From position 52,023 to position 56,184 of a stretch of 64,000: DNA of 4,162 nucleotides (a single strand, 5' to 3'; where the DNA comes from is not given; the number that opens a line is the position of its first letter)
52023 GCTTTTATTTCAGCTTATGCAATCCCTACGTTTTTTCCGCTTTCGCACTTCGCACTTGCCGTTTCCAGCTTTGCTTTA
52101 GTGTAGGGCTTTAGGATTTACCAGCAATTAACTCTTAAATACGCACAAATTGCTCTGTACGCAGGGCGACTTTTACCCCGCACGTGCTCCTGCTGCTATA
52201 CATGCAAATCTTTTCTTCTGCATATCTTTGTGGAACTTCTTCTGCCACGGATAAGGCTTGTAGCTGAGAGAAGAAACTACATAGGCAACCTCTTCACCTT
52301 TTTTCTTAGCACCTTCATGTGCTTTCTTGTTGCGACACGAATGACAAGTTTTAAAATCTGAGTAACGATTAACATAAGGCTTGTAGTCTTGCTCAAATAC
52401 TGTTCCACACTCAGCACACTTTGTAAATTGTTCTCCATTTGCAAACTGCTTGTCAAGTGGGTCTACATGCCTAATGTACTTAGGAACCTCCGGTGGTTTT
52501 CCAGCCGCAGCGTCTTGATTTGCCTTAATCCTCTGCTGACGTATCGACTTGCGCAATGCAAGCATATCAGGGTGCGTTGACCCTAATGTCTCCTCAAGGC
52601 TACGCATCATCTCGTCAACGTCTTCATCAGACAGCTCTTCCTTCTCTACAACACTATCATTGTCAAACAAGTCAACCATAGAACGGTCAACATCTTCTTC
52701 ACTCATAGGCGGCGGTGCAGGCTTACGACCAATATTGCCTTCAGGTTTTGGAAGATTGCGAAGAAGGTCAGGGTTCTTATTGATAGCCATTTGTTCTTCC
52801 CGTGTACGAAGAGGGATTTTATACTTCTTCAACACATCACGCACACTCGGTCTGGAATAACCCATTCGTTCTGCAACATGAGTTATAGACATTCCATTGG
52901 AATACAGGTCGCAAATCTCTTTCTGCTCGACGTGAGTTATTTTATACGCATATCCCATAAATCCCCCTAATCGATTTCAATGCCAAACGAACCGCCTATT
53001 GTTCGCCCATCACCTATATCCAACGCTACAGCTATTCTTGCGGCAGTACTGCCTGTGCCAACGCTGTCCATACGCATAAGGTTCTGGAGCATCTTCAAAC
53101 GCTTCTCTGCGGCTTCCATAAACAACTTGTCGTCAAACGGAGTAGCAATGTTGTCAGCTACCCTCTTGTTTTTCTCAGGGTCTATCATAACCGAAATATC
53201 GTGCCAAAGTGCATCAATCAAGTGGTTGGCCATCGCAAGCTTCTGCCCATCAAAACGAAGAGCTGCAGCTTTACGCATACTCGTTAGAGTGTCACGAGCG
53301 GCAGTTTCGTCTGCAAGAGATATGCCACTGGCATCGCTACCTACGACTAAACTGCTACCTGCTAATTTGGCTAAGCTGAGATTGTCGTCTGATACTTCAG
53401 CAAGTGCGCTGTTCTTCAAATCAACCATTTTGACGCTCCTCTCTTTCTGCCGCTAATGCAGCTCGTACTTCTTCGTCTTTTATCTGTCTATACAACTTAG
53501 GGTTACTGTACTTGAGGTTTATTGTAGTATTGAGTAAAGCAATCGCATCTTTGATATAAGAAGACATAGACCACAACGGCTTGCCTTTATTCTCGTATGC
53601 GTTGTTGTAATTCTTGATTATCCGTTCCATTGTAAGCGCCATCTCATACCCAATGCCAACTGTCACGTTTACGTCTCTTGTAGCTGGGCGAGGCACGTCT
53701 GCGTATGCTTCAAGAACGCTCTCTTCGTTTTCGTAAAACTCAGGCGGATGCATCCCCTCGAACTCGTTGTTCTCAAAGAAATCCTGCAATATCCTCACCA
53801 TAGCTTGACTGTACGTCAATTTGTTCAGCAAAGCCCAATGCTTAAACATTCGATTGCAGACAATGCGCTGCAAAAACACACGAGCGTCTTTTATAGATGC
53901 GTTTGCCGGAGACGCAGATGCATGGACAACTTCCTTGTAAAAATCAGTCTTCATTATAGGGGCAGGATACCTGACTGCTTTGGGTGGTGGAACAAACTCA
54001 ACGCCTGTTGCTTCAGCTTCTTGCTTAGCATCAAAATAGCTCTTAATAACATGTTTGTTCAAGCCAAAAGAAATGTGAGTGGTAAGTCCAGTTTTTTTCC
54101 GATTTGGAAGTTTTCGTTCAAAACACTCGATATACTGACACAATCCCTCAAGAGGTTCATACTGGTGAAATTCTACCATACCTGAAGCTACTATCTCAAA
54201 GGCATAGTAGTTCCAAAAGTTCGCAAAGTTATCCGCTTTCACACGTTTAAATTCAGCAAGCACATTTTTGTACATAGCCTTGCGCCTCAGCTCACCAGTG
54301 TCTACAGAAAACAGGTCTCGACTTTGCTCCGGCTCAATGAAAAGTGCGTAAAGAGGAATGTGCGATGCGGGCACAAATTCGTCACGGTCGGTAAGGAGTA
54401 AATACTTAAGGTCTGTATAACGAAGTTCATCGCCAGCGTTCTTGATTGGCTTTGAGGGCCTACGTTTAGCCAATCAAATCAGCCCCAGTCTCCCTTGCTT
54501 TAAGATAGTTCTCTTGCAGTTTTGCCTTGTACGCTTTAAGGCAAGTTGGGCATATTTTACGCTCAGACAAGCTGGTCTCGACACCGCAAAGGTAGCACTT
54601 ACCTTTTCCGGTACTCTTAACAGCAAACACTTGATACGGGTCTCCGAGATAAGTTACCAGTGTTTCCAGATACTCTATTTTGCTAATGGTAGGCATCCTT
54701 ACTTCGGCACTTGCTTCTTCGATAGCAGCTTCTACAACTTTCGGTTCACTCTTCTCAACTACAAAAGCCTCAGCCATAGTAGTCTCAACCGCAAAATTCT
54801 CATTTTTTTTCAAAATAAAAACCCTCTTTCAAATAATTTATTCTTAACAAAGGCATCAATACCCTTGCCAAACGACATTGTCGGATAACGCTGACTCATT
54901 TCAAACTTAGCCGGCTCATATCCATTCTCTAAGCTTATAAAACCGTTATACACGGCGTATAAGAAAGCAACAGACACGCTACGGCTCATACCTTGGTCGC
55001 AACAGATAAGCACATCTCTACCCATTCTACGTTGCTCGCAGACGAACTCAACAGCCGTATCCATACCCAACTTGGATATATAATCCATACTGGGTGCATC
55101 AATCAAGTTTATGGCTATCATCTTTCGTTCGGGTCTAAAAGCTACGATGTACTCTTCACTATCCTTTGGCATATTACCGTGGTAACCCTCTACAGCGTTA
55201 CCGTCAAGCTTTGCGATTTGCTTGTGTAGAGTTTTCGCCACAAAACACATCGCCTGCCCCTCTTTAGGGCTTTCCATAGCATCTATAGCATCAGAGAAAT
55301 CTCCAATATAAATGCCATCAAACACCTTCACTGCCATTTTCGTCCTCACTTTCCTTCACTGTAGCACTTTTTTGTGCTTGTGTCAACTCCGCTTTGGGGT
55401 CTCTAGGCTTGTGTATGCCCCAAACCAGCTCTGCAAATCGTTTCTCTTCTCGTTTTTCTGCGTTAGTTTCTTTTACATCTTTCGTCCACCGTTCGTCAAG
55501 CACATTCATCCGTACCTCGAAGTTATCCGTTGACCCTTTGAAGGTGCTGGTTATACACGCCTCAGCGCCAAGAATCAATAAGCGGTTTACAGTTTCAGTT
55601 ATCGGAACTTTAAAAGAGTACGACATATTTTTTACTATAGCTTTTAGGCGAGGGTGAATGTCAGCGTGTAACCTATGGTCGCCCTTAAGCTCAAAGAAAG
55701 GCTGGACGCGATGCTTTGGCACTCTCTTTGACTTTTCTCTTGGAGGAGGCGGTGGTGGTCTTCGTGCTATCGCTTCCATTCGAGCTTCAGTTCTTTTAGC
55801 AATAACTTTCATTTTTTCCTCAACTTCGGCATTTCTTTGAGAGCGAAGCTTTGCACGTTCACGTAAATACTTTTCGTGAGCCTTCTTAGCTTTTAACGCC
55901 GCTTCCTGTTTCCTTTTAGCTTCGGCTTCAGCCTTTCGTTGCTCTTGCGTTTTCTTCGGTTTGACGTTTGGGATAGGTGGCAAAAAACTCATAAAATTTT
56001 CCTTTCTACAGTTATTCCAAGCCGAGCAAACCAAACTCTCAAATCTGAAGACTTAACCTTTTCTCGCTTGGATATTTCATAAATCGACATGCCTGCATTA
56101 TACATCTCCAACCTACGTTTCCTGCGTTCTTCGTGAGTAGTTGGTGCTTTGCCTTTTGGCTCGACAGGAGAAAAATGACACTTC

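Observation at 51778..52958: Terminase large-subunit gene split by an ORF-less structured RNA (candidate group I-type intron)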

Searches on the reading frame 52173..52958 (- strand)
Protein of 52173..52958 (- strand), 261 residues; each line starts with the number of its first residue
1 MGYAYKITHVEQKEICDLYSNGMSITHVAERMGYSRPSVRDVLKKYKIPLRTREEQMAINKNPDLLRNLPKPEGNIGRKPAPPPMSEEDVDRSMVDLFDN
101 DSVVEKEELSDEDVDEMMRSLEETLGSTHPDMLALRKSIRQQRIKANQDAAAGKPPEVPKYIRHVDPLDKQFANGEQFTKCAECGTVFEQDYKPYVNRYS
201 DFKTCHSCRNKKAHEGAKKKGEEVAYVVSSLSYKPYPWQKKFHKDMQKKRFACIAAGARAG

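Call 5: search_protein_families(library=pfam, proteins=[window:52173-52958:-], max_evalue=0.1)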
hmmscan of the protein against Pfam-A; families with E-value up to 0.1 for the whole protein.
window:52173-52958:- (261 aa): 9 families
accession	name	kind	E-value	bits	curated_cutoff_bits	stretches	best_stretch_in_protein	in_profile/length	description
PF13384.12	HTH_23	-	9.6e-05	22.5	24.6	1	17-47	12-42/50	Homeodomain-like domain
PF13518.12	HTH_28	-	0.00029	21.3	25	1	17-47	7-37/52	Helix-turn-helix domain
PF19575.5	HTH_58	-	0.0016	18.7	23.8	1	13-53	17-57/62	Helix-turn-helix domain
PF02796.21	HTH_7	-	0.0032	18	23.8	1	11-39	10-38/45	Helix-turn-helix domain of resolvase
PF13551.12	HTH_29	-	0.0088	16.6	28.1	1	14-46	3-36/64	Winged helix-turn helix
PF18024.7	HTH_50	-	0.013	15.6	27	1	3-48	4-49/50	Helix-turn-helix domain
PF04297.20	UPF0122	-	0.027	15.1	22.7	1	12-67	22-78/101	Putative helix-turn-helix protein, YlxM / p13 like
PF13936.12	HTH_38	-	0.051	13.8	27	0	10-36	8-34/44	Helix-turn-helix domain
PF02881.24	SRP54_N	-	0.084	13.5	22.4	0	103-125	12-34/75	SRP54-type protein, helical bundle domain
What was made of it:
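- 52176..52958 (-): TerL exon 1. It encodes 261 aa: an N-terminal helix-turn-helix (aa ~10-50), an acidic linker, a CxxC...CxxC zinc ribbon, and the start of the ATPase domain up to the first half of Walker A (…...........). Pfam HTH_23/HTH_28 hits below cut-off (call 5).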

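Call 6: search_protein_families(library=phrogs, proteins=[window:52173-52958:-], max_evalue=0.01)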
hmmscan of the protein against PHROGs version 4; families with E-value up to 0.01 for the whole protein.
window:52173-52958:- (261 aa): 10 families
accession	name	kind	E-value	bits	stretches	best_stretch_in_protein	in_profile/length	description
phrog_323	-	transcription regulation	1.6e-05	25.6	1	7-56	149-198/319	transcriptional regulator, D5-like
phrog_3611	-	DNA, RNA and nucleotide metabolism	6.2e-05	23.3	1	6-60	70-124/230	helicase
phrog_6081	-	unknown function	9.5e-05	23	0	11-51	3-44/169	-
phrog_8446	-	DNA, RNA and nucleotide metabolism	0.00048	20.8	1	18-214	68-153/211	HNH endonuclease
phrog_125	-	DNA, RNA and nucleotide metabolism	0.0017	18.9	1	8-61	164-218/254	DNA invertase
phrog_1303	-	DNA, RNA and nucleotide metabolism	0.0028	18.4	1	6-56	23-73/184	DNA binding protein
phrog_4538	-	unknown function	0.0057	16.6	1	9-51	355-396/447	-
phrog_36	-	transcription regulation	0.0061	17.2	0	10-50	143-187/220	transcriptional regulator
phrog_664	-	DNA, RNA and nucleotide metabolism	0.0078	17.1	0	6-60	84-138/210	DNA binding protein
phrog_3910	-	transcription regulation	0.0078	16.2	0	14-73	77-136/356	transcriptional regulator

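Call 74: list_cluster_members(proteins=[P0001, window:52173-52958:-])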
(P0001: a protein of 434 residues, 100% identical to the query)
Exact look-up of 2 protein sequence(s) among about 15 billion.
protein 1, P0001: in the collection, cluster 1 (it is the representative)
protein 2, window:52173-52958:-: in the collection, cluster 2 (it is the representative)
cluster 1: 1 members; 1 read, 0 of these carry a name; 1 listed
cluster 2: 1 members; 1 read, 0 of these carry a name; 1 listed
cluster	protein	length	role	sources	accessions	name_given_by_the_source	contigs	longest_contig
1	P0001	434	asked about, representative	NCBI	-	-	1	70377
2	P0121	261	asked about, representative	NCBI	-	-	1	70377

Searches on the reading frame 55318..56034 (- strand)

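Call 78: search_protein_families(library=pfam, proteins=[window:55318-56034:-], max_evalue=0.01)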
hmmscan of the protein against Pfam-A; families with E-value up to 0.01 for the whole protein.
window:55318-56034:- (238 aa): 1 family
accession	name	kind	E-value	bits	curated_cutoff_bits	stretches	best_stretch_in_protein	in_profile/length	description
PF19498.4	DUF6033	-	0.0031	17.8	25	1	25-91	115-179/205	Protein of unknown function (DUF6033)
